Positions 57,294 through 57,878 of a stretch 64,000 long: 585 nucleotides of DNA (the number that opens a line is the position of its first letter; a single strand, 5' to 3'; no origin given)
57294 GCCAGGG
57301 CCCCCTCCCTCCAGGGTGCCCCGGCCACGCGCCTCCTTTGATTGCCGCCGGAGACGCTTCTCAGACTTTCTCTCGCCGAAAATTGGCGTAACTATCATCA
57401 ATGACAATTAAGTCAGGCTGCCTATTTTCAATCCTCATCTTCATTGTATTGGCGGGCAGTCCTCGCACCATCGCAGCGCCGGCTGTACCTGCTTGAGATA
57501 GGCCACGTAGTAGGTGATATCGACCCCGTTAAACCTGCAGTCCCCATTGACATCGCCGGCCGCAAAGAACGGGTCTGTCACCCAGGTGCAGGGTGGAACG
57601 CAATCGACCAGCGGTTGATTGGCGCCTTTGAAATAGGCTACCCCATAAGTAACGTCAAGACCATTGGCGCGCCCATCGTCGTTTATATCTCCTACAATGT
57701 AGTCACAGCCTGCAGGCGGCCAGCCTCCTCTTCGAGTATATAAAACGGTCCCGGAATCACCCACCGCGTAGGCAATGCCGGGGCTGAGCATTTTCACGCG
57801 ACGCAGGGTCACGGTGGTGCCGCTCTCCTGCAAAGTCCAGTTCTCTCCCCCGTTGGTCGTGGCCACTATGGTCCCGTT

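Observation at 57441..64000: Three adjacent secreted proteins share a novel roughly 90-aa cysteine-rich dockerin-like C-terminal module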

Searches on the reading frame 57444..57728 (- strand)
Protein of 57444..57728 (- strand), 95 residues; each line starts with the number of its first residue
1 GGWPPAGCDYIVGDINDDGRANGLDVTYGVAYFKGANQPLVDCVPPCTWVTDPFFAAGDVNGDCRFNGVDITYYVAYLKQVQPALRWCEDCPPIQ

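Call 3: search_protein_families(library=pfam, proteins=[window:57444-57728:-], max_evalue=1)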
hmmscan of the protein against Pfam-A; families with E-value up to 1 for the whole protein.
seq(95 aa): 3 families
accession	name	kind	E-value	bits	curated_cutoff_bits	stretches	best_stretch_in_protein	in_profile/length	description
PF00404.24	Dockerin_1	-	1.2e-05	25.8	22.9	2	58-78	2-22/57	Dockerin type I domain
PF22648.2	SET7_N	-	0.0012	19.1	27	1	10-28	19-37/74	Histone H3 K4-specific methyltransferase SET7 N-terminal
PF01839.29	FG-GAP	-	0.18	12.2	22.1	0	55-63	5-13/37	FG-GAP repeat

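Call 4: search_protein_families(library=ncbifam, proteins=[window:57444-57728:-], max_evalue=1)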
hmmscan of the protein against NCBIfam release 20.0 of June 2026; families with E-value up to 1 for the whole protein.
seq(95 aa): 0 families

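Call 8: find_homologous_proteins(query=A2, max_evalue=0.001)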
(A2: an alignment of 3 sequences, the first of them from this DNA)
Query A2 (3 sequences) (87 aa, profile of the alignment): 112 proteins with E <= 0.001 among 131 candidates.
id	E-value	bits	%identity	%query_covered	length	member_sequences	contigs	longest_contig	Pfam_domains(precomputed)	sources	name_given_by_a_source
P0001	1.6e-44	168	75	100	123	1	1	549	-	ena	-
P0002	4.5e-38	147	67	99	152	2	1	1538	-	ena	-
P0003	6.9e-35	137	61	100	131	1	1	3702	-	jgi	jgi:hypothetical protein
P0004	5.4e-34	134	65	100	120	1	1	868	-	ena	-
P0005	1.2e-30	123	58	99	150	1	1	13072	-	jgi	jgi:hypothetical protein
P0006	1.6e-30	123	62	100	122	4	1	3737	PF00404.25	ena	-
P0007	6.3e-30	121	58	99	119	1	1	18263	PF00404.25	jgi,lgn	jgi:hypothetical protein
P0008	8.3e-30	121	56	99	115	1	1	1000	PF00404.25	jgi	jgi:hypothetical protein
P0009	8.9e-30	121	57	100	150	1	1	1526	-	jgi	jgi:hypothetical protein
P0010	1.2e-29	120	58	99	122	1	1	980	PF00404.25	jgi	jgi:hypothetical protein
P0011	1.9e-29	119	56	100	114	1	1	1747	PF00404.25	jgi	jgi:hypothetical protein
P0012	2.1e-29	119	57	99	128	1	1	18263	PF00404.25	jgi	jgi:hypothetical protein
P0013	2.9e-29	119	64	95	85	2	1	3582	PF00404.25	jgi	jgi:hypothetical protein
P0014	5.6e-28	115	52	100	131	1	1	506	PF00404.25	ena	-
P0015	6.8e-28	114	60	95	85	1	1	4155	-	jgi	jgi:hypothetical protein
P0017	1.3e-25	107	55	99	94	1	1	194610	PF00404.25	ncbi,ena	-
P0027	2.4e-22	97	55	100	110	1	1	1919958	-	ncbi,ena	-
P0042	3.8e-20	90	56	83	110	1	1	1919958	PF00404.25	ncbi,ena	-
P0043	3.9e-20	90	56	89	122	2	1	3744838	-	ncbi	ncbi:MAG: hypothetical protein JSU85_06195, partial [Candidatus Zixiibacteriota bacterium]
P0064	5.4e-18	83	52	99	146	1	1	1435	-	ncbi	-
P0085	2.1e-15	74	49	100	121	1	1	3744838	-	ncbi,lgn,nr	ncbi:MAG: hypothetical protein JSU85_15655 [Candidatus Zixiibacteriota bacterium]|nr:MAG: hypothetic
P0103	6.6e-11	60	53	67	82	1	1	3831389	-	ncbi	ncbi:MAG: hypothetical protein JSW64_08440, partial [Candidatus Zixiibacteriota bacterium]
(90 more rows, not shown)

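Call 9: search_solved_structures(query=A2, max_evalue=10, show_alignments=3)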
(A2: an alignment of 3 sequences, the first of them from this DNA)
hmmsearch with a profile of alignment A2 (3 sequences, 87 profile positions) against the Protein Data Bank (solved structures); distinct sequences matched with E-value up to 10: 17.
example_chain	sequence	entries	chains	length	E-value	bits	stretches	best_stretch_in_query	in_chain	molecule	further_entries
6kg9_A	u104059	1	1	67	0.00056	23.3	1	4-37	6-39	And cellulose-binding endoglucanase family 9 CelL ortholog dockerin domain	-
6kge_D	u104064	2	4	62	0.0017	21.8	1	4-37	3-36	And cellulose-binding endoglucanase family 9 CelL ortholog dockerin domain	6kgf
6kgc_B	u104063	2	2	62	0.0018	21.7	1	4-37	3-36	And cellulose-binding endoglucanase family 9 CelL ortholog dockerin domain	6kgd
4fl4_A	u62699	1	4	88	0.0037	20.7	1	6-75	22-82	Glycoside hydrolase family 9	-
5nrm_B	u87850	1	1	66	0.098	16.2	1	6-72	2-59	DocCel5: Type I dockerin repeat domain from A. cellulolyticus family 5 endoglucanase WP_01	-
4cj0_A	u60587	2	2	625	0.21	15.1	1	5-75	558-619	ENDOGLUCANASE D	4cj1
1clc_A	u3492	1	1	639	0.21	15.1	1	5-75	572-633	ENDOGLUCANASE CELD; EC: 3.2.1.4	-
5nrk_B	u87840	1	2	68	0.26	14.8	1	49-75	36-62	DocCel5: Type I dockerin repeat domain from A. cellulolyticus family 5 endoglucanase WP_01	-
4dh2_B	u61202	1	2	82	0.27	14.7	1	50-74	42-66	Dockerin type 1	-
8zvk_A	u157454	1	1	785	0.57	13.7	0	44-66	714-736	AaBgIC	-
1ohz_B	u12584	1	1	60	0.58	13.7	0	52-67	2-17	ENDO-1,4-BETA-XYLANASE Y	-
2ccl_B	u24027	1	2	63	0.58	13.7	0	52-67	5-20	ENDO-1,4-BETA-XYLANASE Y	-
9hv7_A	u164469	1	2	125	0.72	13.4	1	26-81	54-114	Tetraspanin-10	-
2mte_A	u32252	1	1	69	0.76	13.3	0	6-21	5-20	Cellulose 1,4-beta-cellobiosidase (reducing end) CelS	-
1daq_A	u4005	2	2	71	0.81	13.2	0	6-21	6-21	ENDOGLUCANASE SS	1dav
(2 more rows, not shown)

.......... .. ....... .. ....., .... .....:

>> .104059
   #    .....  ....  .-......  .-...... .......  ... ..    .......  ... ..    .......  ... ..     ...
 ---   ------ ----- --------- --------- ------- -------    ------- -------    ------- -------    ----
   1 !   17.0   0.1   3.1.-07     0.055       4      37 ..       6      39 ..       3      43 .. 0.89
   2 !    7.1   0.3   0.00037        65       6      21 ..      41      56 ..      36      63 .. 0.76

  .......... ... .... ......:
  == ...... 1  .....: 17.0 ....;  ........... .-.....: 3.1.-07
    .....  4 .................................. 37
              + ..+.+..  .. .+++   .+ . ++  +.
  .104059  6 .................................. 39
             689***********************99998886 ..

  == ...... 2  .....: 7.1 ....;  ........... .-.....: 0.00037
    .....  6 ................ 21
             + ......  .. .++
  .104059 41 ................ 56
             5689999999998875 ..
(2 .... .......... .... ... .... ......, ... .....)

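Call 20: find_related_loci(query=A2, collection=genome_contigs, flank=6000)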
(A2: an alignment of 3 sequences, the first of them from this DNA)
Query A2 (87 aa) in genome_contigs; peptide patterns used: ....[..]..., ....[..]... (x = any residue, [..] = any of these).
93 stretches matched a pattern; 3 encode a relative of the query (tblastn E <= 1e-3); 3 distinct loci.
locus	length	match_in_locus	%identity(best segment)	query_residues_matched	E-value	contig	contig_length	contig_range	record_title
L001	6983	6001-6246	44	3-79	3e-16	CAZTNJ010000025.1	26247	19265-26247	MAG TPA_asm: uncultured Ignavibacteria bacterium isolate binchicken_co44_148 genome assembly, contig: NODE_2850_length_2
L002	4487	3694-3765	58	52-75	6e-7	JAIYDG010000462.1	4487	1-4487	MAG: Bacteroidetes bacterium isolate H1_MAG_00027 pond_H1_MAG_00027_000000000675, whole genome shotgun sequence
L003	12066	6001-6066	55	51-72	3e-5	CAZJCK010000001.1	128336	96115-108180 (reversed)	MAG TPA_asm: uncultured Ignavibacteriales bacterium isolate SRP141376_co4_224 genome assembly, contig: NODE_157_length_1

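Call 24: find_encoding_contigs(protein=P0085, flank=10000, max_places=3)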
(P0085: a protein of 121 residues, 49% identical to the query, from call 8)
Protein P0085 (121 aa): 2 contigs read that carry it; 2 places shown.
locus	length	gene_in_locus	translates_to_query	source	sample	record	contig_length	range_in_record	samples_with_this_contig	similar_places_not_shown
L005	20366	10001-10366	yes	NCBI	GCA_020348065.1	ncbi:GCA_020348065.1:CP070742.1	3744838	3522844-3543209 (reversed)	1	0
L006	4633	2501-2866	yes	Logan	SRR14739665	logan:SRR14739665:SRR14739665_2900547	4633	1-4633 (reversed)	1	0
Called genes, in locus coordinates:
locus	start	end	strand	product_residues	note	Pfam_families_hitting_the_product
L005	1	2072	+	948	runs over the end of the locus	PF04389:Peptidase_M28, PF01546:Peptidase_M20, PF18962:Por_Secre_tail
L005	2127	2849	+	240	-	PF13505:OMP_b-brl (weak)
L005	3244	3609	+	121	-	-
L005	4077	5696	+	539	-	PF18792:UspA1_rep (faint), PF13884:Peptidase_S74 (weak)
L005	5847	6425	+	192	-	-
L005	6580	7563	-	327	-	PF13102:Phage_int_SAM_5 (weak), PF02899:Phage_int_SAM_1 (weak), PF13495:Phage_int_SAM_4, PF00589:Phage_integrase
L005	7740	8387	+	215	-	-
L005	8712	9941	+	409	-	PF18203:IPTL-CTERM (weak)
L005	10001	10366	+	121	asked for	-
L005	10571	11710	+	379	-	PF13230:GATase_4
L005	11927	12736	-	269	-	PF13349:DUF4097 (weak)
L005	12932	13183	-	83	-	PF11154:DUF2934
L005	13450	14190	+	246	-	-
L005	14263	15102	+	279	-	PF13229:Beta_helix (weak), PF18962:Por_Secre_tail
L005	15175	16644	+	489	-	PF18962:Por_Secre_tail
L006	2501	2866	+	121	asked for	-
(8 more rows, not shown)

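Call 32: find_encoding_contigs(protein=P0007, flank=10000, max_places=2)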
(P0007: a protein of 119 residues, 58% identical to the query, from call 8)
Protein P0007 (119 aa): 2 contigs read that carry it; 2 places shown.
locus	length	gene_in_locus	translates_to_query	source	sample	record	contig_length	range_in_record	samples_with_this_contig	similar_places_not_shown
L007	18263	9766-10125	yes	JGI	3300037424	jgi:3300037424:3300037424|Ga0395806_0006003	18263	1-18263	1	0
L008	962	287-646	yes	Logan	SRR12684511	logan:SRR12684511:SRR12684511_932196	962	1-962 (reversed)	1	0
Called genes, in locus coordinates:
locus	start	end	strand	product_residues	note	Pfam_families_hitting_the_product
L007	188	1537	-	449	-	PF00390:malic, PF03949:Malic_M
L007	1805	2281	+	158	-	PF00210:Ferritin, PF02915:Rubrerythrin (weak)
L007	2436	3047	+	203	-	-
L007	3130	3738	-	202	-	PF07602:DUF1565, PF13229:Beta_helix (weak)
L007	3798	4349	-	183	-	-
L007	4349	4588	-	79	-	-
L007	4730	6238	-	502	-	PF00072:Response_reg, PF01590:GAF, PF13185:GAF_2, PF13487:HD_5, PF01966:HD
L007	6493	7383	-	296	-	PF16881:LIAS_N (weak), PF04055:Radical_SAM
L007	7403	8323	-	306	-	PF00890:FAD_binding_2 (faint), PF01134:GIDA (faint), PF01266:DAO (faint), PF01494:FAD_binding_3 (faint), PF07992:Pyr_redox_2, PF12831:FAD_oxidored (weak), PF13738:Pyr_redox_3, PF00070:Pyr_redox, +3 more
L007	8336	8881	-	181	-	PF02572:CobA_CobO_BtuR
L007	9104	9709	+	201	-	PF13620:CarboxypepD_reg, PF00404:Dockerin_1 (weak)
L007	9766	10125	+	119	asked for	PF00404:Dockerin_1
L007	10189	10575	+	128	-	PF00404:Dockerin_1 (faint)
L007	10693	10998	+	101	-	PF01910:Thiamine_BP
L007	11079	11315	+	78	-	PF03091:CutA1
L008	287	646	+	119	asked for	PF00404:Dockerin_1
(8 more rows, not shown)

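Call 33: find_encoding_contigs(protein=P0027, flank=10000, max_places=2)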
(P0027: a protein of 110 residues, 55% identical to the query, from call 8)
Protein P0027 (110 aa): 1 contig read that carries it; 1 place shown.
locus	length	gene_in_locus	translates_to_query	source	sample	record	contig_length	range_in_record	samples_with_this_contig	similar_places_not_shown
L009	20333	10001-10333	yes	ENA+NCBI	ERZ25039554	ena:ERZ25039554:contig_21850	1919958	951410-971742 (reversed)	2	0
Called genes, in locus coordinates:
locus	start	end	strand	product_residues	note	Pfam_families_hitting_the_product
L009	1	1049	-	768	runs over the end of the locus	PF07244:POTRA, PF08479:POTRA_2 (faint), PF07244:POTRA, PF01103:Omp85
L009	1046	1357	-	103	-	PF00829:Ribosomal_L21p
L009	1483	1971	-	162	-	PF09918:DUF2148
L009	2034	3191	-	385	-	PF04932:Wzy_C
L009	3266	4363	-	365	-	PF10150:RNase_E_G, PF20833:RNase_E_G_Thio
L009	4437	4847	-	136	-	PF00575:S1 (weak)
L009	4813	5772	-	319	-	PF00551:Formyl_trans_N, PF02911:Formyl_trans_C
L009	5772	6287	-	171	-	PF01327:Pep_deformylase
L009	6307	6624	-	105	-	PF02699:YajC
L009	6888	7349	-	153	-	PF05163:DinB, PF04978:MST (weak), PF12867:DinB_2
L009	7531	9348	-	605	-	PF08439:Peptidase_M3_N, PF01432:Peptidase_M3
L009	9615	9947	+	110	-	PF00404:Dockerin_1 (faint)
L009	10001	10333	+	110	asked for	-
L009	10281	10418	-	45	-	-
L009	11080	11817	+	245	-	PF04608:PgpA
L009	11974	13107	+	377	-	PF00994:MoCF_biosynth, PF18146:CinA_KH, PF02464:CinA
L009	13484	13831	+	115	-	PF00076:RRM_1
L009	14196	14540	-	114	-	PF01155:HypA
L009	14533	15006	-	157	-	PF01750:HycI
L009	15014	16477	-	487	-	PF27537:HoxH, PF00374:NiFeSe_Hases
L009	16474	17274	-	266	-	PF01058:Oxidored_q6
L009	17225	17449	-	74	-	-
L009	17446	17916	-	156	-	PF02662:FlpD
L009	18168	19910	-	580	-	PF07992:Pyr_redox_2 (weak), PF00070:Pyr_redox (weak), PF00890:FAD_binding_2 (weak), PF01134:GIDA (faint), PF01266:DAO (weak), PF12831:FAD_oxidored, PF13450:NAD_binding_8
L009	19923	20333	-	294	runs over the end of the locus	PF02754:CCG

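Call 34: find_encoding_contigs(protein=P0017, flank=10000, max_places=2)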
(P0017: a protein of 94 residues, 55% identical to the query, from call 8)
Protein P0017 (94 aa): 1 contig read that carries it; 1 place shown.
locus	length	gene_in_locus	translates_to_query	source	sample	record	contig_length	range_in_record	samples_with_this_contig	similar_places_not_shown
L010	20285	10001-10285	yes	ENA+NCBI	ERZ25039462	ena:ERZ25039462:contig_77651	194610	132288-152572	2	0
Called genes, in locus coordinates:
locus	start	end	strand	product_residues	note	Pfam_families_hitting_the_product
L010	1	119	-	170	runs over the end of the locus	PF00664:ABC_membrane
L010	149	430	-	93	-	-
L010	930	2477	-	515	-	PF00664:ABC_membrane, PF00005:ABC_tran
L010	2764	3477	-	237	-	PF01435:Peptidase_M48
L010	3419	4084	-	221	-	PF16491:Peptidase_M48_N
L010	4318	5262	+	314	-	-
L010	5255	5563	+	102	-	PF00404:Dockerin_1 (faint)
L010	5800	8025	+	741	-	PF05547:Peptidase_M6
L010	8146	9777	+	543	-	PF24248:DUF7451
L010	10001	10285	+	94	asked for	PF00404:Dockerin_1 (faint)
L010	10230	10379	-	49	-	-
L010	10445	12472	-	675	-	PF09364:XFP_N, PF03894:XFP, PF09363:XFP_C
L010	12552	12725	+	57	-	-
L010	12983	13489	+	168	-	PF13660:DUF4147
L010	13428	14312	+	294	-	PF13660:DUF4147, PF05161:MOFRL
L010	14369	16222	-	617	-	PF08447:PAS_3 (faint), PF13426:PAS_9 (weak), PF00989:PAS, PF13188:PAS_8, PF08448:PAS_4, PF13426:PAS_9, PF02518:HATPase_c, PF00072:Response_reg, +1 more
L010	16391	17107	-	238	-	PF17152:CHASE8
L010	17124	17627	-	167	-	PF13689:DUF4154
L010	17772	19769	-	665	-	PF07715:Plug, PF00593:TonB_dep_Rec_b-barrel, PF14905:OMP_b-brl_3 (weak)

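Call 38: list_cluster_members(proteins=[P0017, P0027, P0042, P0064, P0043, P0103, P0113, P0114, P0142, P0235])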
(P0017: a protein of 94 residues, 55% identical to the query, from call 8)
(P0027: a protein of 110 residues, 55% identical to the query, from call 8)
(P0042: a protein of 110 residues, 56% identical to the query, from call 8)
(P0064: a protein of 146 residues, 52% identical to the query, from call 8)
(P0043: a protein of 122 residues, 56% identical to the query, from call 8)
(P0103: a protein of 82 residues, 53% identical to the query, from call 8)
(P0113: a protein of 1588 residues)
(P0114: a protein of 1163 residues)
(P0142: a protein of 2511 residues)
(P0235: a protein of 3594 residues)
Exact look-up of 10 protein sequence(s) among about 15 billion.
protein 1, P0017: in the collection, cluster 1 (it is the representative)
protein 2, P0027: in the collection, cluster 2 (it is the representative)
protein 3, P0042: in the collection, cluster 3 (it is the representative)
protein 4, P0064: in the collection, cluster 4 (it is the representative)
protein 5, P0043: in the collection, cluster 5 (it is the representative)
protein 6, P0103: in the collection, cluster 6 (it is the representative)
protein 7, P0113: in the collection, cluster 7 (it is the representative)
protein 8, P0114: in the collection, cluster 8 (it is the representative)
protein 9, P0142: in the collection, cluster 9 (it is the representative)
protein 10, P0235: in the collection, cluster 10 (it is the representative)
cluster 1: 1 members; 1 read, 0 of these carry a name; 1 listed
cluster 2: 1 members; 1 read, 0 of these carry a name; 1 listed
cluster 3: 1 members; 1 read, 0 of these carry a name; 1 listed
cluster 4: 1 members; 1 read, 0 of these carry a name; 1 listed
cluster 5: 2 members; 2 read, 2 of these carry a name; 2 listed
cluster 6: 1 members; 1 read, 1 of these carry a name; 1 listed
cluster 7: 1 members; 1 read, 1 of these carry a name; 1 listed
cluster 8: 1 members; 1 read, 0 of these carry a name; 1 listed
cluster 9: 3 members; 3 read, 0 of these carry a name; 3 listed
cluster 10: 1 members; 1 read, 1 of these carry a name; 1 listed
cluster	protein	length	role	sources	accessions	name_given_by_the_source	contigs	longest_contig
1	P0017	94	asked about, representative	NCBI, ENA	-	-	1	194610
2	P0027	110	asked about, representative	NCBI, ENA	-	-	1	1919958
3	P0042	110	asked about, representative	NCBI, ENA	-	-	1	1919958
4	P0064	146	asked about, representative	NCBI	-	-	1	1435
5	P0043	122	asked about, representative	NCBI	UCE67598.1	MAG: hypothetical protein JSU85_06195, partial [Candidatus Zixiibacteriota bacterium]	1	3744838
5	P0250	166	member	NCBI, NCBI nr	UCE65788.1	MAG: carboxypeptidase regulatory-like domain-containing protein [Candidatus ... | MAG: carboxypeptidase regulatory-like domain-containing protein [candidate division ...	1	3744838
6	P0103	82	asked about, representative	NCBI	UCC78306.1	MAG: hypothetical protein JSW64_08440, partial [Candidatus Zixiibacteriota bacterium]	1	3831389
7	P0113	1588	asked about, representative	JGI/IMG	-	parallel beta-helix repeat protein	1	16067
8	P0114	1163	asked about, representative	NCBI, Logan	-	-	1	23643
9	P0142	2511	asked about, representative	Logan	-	-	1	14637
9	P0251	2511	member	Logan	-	-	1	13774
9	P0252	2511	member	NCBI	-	-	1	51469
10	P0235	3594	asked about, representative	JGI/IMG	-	subtilase family serine protease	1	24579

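Call 72: find_encoding_contigs(protein=P0043, flank=10000, max_places=2)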
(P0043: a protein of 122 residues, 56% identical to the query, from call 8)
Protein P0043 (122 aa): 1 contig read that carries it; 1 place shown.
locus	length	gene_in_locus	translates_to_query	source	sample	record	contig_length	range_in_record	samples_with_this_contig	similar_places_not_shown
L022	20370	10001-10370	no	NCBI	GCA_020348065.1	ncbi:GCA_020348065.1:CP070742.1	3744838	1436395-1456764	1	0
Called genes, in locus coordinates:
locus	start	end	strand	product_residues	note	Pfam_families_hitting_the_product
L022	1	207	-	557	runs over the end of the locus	PF00749:tRNA-synt_1c, PF03950:tRNA-synt_1c_C, PF20974:tRNA-synt_1c_C2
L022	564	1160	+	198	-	PF00483:NTP_transferase (weak), PF01128:IspD, PF12804:NTP_transf_3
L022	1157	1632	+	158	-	PF02625:XdhC_CoxI, PF13478:XdhC_C (weak)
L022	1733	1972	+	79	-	-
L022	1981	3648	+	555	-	PF01642:MM_CoA_mutase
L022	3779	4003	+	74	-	PF01642:MM_CoA_mutase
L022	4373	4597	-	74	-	-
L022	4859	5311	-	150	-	PF19502:DUF6036 (weak)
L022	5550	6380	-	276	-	PF02567:PhzC-PhzF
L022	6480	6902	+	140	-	-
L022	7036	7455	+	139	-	PF02310:B12-binding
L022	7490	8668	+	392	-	PF02771:Acyl-CoA_dh_N, PF02770:Acyl-CoA_dh_M, PF00441:Acyl-CoA_dh_1, PF08028:Acyl-CoA_dh_2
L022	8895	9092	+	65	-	PF18993:Rv0078B (weak)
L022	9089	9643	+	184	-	-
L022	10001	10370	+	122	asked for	-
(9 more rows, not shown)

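Call 73: find_encoding_contigs(protein=P0103, flank=10000, max_places=2)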
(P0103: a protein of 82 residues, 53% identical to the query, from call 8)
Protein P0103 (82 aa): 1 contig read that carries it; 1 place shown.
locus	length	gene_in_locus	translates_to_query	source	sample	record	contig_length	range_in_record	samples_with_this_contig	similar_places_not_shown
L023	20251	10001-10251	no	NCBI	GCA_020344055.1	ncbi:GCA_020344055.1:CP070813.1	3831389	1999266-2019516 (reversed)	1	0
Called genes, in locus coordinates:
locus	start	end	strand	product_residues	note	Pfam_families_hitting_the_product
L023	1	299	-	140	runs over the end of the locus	PF00072:Response_reg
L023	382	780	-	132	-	PF00072:Response_reg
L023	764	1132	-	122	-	-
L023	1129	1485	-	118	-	PF00072:Response_reg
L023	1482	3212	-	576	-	PF13185:GAF_2 (weak), PF01590:GAF, PF13492:GAF_3 (weak), PF00512:HisKA (weak)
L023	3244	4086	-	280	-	PF01590:GAF, PF13185:GAF_2, PF13492:GAF_3 (weak)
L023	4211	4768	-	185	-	-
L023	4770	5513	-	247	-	PF12945:PilZNR, PF07238:PilZ (weak)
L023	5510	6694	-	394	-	PF09986:DUF2225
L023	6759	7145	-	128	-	-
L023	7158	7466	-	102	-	-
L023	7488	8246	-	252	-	PF04542:Sigma70_r2, PF04539:Sigma70_r3 (weak), PF04545:Sigma70_r4, PF08281:Sigma70_r4_2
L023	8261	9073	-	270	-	-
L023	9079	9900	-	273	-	PF00448:SRP54, PF05729:NACHT (weak)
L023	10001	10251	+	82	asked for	-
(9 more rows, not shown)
